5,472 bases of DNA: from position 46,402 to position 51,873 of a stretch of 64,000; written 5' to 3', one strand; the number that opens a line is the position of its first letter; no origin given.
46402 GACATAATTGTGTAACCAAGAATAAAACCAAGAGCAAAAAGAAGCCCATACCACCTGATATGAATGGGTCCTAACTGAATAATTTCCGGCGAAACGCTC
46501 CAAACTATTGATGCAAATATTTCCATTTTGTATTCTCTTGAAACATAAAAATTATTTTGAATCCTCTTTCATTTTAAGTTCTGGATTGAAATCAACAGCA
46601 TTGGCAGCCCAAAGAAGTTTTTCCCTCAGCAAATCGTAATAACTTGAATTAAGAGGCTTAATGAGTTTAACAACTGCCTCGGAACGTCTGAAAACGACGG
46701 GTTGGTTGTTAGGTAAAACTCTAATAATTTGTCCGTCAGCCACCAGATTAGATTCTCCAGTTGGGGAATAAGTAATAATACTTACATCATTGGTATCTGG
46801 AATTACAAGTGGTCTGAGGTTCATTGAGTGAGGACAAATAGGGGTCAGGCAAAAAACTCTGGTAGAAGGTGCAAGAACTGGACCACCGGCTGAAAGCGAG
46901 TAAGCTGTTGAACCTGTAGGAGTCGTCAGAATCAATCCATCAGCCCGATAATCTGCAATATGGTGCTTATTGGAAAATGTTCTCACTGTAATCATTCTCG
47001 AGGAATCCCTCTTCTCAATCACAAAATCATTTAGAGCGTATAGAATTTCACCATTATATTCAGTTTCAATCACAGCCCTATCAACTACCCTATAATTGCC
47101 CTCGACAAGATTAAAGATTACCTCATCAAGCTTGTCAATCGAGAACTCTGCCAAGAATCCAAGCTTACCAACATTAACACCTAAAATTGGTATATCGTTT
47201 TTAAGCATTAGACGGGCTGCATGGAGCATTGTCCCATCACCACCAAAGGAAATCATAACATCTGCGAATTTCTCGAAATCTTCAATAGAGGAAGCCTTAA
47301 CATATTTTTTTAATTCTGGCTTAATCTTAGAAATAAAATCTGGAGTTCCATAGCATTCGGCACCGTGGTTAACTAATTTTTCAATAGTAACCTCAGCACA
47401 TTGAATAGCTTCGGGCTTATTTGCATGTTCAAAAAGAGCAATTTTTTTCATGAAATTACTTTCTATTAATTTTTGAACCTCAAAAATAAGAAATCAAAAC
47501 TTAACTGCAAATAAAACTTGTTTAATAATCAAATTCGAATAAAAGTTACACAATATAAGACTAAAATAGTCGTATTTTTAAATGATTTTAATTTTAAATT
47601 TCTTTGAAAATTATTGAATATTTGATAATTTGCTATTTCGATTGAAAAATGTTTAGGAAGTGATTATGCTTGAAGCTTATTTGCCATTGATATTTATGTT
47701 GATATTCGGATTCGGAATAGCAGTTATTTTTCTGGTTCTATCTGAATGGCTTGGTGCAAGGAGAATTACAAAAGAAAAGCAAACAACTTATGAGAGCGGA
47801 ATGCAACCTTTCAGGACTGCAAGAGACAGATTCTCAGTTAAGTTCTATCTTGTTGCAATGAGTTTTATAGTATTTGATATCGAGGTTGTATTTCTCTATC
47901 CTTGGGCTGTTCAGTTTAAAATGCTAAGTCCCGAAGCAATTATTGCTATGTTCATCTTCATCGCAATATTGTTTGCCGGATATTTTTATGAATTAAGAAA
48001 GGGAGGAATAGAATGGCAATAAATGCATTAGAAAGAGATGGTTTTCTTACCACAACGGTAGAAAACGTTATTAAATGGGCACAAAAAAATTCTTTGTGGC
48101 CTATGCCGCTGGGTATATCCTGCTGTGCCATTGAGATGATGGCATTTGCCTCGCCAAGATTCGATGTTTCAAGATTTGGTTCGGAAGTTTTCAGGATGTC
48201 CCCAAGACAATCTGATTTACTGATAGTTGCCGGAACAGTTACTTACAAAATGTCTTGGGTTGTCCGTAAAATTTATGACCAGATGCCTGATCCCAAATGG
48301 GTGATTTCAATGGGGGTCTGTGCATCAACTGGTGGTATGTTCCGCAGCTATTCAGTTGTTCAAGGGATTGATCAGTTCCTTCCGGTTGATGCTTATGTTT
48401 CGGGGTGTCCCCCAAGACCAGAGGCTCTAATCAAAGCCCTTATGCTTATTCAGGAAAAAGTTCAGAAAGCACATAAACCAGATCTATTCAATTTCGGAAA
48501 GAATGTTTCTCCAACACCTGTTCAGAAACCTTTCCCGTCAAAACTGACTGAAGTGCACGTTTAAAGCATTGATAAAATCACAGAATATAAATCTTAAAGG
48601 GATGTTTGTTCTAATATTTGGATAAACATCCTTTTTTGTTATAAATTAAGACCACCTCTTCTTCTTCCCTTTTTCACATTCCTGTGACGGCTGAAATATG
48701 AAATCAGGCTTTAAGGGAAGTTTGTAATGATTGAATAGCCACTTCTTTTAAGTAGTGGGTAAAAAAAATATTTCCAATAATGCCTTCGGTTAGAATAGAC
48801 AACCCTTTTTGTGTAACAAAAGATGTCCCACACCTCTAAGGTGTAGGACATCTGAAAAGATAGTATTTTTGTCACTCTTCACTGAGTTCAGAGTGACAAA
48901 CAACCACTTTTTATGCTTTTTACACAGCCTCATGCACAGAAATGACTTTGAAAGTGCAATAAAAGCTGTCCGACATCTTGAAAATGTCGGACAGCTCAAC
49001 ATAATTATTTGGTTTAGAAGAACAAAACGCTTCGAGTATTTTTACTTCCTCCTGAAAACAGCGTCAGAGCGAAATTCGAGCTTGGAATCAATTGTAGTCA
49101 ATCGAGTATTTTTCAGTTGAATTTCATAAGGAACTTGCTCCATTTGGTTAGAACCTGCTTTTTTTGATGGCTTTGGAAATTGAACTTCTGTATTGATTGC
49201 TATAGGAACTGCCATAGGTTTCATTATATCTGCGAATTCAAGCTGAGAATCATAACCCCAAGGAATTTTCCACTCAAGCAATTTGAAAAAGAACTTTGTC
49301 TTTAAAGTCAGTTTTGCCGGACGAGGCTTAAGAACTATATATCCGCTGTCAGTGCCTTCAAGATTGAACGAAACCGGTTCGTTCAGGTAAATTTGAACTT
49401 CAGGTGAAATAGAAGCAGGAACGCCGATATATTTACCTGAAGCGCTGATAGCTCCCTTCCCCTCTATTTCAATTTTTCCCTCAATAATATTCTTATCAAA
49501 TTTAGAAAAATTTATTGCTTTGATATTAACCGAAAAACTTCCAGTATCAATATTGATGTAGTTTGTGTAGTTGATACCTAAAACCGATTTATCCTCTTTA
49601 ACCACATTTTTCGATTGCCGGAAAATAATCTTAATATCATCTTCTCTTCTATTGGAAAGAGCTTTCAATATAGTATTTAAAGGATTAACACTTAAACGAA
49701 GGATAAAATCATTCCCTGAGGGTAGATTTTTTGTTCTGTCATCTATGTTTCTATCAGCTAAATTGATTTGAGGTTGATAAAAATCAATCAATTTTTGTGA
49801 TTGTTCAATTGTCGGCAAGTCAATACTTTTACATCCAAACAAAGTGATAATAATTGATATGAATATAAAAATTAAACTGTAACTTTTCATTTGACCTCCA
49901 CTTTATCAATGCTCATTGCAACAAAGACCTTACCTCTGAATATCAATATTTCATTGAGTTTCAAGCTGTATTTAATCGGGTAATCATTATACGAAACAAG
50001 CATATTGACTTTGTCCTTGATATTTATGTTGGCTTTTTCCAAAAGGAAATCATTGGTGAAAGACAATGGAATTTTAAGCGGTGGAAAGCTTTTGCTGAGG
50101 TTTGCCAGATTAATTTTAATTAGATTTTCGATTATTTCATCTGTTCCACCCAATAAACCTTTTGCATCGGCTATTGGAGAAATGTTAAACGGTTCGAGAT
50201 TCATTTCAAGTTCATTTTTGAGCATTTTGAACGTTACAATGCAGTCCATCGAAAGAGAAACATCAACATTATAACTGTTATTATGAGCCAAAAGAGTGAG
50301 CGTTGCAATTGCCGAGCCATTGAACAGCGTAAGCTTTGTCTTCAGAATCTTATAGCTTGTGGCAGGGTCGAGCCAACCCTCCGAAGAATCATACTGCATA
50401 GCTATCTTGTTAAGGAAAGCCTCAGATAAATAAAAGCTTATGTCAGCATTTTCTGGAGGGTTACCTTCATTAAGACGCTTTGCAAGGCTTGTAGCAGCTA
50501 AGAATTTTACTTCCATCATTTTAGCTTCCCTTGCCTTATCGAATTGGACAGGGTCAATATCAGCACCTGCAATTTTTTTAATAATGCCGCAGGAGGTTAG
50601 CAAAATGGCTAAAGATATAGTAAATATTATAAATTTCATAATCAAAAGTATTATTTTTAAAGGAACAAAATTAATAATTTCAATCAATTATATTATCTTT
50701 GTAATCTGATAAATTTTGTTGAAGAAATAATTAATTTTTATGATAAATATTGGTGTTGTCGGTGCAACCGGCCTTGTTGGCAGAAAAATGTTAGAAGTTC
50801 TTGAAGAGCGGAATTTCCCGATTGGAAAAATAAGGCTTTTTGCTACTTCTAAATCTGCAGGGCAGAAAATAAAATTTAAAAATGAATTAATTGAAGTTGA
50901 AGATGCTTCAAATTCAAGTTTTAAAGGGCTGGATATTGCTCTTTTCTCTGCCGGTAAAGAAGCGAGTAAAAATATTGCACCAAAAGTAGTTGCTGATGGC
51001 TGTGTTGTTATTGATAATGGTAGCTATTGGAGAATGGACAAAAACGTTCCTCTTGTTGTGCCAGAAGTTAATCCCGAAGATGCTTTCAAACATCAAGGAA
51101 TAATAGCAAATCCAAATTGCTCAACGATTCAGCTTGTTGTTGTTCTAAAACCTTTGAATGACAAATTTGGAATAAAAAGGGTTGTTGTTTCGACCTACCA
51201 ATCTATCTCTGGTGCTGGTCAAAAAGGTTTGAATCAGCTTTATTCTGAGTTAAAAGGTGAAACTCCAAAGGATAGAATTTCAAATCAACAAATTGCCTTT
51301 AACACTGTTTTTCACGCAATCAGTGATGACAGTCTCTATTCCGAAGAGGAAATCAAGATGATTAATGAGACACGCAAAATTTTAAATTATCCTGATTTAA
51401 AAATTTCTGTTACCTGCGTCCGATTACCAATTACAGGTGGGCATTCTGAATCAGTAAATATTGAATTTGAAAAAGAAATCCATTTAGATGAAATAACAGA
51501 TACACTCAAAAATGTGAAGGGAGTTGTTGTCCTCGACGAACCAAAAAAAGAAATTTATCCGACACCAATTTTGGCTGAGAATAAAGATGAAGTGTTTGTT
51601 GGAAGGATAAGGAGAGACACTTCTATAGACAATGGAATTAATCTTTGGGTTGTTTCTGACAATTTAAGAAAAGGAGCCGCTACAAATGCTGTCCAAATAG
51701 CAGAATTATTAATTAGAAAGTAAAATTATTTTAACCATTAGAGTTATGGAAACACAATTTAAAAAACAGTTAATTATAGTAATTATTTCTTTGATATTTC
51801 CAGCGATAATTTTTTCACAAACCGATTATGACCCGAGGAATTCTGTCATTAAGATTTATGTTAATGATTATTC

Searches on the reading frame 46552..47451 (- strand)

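Call 88: search_protein_families(library=pfam, proteins=[window:46552-47451:-], max_evalue=0.000001)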
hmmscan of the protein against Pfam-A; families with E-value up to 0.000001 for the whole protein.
window:46552-47451:- (299 aa): 2 families
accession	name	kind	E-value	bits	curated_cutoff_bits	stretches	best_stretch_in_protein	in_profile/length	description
PF20143.4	NAD_kinase_C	-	1.7e-27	96.1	23.7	1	140-265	1-125/126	ATP-NAD kinase C-terminal domain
PF01513.26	NAD_kinase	-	4.3e-19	69.6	25.5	1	11-120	8-130/130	ATP-NAD kinase N-terminal domain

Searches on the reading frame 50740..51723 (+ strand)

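Call 88: search_protein_families(library=pfam, proteins=[window:50740-51723:+], max_evalue=0.000001)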
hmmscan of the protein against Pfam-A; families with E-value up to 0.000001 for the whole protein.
window:50740-51723:+ (327 aa): 2 families
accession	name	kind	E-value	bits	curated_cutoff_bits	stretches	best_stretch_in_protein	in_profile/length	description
PF02774.23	Semialdhyde_dhC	-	1.6e-48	165.7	26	1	136-311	1-184/184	Semialdehyde dehydrogenase, dimerisation domain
PF01118.30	Semialdhyde_dh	-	7.9e-35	120.3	26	1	3-115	1-118/121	Semialdehyde dehydrogenase, NAD binding domain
